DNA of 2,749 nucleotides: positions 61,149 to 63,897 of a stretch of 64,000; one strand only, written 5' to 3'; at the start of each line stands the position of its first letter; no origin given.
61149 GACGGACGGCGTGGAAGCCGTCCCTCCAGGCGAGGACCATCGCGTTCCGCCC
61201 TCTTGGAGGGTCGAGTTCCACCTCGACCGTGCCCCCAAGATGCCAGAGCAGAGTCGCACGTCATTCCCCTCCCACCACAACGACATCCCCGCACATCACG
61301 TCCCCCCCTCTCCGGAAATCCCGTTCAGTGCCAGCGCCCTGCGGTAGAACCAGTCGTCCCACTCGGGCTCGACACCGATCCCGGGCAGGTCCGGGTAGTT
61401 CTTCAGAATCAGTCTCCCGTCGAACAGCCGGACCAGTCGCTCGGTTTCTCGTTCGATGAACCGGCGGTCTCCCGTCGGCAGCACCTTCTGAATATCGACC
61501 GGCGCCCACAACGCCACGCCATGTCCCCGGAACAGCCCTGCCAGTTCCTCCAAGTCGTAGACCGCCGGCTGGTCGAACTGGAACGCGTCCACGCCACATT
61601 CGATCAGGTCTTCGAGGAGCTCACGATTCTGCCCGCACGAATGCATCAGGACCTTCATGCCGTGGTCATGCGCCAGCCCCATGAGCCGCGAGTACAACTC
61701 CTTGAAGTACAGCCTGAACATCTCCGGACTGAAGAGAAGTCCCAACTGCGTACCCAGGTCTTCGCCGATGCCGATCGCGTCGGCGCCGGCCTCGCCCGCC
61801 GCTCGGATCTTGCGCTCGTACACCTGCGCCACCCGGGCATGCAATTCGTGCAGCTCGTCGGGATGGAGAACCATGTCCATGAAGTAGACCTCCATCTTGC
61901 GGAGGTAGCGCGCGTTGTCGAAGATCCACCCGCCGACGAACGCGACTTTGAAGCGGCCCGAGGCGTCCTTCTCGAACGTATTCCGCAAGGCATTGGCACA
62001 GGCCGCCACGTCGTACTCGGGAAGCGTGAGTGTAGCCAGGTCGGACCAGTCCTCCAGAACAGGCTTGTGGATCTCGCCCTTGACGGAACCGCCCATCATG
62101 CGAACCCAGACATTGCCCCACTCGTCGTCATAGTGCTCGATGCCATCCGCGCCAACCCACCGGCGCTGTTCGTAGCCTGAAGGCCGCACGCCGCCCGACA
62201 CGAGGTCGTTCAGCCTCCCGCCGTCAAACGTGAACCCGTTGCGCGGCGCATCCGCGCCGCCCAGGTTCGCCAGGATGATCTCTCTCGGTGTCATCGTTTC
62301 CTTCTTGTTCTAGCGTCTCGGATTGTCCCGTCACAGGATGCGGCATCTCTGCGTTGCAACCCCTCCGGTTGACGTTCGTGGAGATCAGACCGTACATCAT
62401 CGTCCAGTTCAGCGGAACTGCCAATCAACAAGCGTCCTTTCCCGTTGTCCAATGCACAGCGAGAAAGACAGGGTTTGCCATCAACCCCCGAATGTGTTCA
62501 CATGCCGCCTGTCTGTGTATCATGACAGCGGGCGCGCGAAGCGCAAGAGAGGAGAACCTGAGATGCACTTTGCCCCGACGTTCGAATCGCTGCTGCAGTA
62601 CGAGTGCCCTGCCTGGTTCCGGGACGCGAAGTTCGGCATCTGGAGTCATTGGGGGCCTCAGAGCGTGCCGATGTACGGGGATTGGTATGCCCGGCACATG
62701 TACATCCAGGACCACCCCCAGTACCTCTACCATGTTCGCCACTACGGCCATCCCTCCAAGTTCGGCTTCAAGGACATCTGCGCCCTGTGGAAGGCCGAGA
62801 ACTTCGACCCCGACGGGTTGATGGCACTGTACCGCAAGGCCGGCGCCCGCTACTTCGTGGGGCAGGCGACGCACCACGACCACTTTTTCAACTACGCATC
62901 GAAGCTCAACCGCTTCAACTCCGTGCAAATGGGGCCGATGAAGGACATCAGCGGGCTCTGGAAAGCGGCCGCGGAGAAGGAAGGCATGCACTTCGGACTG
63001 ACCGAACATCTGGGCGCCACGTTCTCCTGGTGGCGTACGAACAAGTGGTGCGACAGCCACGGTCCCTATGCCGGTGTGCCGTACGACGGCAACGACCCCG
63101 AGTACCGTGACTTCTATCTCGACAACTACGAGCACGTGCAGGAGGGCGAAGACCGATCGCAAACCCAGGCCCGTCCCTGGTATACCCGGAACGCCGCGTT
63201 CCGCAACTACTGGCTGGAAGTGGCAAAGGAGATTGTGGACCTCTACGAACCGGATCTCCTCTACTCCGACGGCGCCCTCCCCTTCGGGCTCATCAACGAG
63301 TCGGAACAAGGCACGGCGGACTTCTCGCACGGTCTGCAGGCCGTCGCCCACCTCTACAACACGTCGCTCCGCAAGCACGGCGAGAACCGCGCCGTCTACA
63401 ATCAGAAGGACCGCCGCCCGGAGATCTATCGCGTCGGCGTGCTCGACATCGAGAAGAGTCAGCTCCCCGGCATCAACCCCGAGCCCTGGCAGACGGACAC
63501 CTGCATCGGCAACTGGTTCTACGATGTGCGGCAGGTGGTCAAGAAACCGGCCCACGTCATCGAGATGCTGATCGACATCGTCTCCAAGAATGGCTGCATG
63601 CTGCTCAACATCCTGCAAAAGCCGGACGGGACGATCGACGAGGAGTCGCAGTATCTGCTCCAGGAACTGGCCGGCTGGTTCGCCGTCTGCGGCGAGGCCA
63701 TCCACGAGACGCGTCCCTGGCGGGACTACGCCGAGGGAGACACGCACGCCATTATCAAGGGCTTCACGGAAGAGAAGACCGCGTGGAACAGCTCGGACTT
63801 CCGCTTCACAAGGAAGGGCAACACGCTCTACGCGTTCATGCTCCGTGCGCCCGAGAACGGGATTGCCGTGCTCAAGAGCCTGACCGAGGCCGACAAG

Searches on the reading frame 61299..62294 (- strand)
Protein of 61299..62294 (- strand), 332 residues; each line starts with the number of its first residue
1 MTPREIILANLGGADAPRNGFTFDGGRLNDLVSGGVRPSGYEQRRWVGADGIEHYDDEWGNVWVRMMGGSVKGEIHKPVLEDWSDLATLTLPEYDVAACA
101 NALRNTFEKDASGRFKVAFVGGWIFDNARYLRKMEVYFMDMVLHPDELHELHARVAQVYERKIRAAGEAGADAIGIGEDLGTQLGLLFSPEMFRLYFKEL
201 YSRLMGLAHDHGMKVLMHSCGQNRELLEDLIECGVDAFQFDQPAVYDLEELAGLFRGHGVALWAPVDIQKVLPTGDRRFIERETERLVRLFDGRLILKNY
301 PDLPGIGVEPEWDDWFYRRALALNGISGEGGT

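Call 7: search_protein_families(library=pfam, proteins=[window:61299-62294:-], max_evalue=0.001)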
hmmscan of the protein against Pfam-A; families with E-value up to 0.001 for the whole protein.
window:61299-62294:- (332 aa): 1 family
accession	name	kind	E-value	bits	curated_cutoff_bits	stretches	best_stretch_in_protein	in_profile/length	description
PF01208.23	URO-D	-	2.1e-17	63.6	23.9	1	73-289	93-310/346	Uroporphyrinogen decarboxylase (URO-D)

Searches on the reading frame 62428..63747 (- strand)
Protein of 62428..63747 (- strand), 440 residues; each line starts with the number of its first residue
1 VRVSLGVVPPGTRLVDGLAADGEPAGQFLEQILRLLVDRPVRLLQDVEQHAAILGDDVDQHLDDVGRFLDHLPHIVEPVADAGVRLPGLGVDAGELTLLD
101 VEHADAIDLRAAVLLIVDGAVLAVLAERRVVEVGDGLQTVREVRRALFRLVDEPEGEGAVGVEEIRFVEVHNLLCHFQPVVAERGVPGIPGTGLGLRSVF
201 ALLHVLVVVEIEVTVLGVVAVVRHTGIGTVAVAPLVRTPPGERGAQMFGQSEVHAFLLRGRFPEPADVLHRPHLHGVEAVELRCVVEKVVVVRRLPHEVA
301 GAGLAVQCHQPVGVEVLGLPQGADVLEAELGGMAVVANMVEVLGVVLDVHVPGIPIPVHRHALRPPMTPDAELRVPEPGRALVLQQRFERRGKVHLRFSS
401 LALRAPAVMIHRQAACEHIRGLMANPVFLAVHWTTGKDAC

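Call 7: search_protein_families(library=pfam, proteins=[window:62428-63747:-], max_evalue=0.001)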
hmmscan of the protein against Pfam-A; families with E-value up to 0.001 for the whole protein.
window:62428-63747:- (440 aa): 0 families

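Call 69: search_protein_families(library=pfam, proteins=[window:62428-63747:-], max_evalue=0.1)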
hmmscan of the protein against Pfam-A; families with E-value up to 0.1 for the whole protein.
window:62428-63747:- (440 aa): 0 families

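Call 84: search_solved_structures(query=window:62428-63747:-, max_evalue=0.01)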
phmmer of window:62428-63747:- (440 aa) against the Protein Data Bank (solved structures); distinct sequences matched with E-value up to 0.01: 0.
